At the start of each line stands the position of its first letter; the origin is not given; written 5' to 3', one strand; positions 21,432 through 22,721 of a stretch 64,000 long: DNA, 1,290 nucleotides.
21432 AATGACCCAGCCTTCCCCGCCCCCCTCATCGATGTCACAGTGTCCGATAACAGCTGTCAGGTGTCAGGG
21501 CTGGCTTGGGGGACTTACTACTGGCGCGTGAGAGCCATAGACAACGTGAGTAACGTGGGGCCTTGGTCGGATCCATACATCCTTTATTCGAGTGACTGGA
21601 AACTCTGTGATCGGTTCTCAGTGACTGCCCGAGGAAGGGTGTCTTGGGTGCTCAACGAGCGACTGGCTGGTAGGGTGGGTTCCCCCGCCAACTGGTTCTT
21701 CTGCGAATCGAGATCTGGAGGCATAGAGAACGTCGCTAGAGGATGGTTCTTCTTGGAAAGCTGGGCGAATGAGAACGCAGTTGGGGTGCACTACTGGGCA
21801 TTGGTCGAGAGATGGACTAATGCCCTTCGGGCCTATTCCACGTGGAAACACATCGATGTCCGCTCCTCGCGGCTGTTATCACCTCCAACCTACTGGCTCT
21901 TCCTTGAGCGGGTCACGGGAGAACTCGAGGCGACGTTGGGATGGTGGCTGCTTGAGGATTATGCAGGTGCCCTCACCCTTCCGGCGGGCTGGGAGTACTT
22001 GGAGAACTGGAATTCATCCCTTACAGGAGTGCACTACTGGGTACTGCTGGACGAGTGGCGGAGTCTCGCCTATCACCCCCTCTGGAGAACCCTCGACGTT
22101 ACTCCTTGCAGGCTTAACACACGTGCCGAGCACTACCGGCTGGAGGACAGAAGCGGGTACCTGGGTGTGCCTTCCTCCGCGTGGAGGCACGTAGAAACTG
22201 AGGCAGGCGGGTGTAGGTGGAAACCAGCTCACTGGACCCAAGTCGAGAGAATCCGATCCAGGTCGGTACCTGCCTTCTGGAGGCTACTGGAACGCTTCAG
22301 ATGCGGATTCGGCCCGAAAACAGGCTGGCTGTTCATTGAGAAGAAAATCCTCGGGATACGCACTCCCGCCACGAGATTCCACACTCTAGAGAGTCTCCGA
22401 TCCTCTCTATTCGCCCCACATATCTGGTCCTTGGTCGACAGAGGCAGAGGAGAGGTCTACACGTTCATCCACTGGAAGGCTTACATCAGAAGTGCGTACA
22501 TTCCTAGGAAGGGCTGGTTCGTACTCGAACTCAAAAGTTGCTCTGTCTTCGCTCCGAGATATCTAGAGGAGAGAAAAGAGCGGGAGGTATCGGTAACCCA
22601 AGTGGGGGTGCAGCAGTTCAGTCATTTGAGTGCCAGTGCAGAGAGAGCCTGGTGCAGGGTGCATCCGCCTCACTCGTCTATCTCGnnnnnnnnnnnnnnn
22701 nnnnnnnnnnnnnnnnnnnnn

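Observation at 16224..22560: Trp-periodic repeat blocks (W-[RK]-x-[LV]-[ED] every about 21 aa), possibly a beta-solenoid of unknown family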

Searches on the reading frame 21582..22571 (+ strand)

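Call 31: search_protein_families(library=pfam, proteins=[window:21582-22571:+], max_evalue=10)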
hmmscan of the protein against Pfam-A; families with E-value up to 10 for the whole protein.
window:21582-22571:+ (330 aa): 1 family
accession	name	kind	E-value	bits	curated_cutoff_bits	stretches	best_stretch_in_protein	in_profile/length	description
PF11121.13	DUF2639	-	0.046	14.2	27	1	310-320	5-15/38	Protein of unknown function (DUF2639)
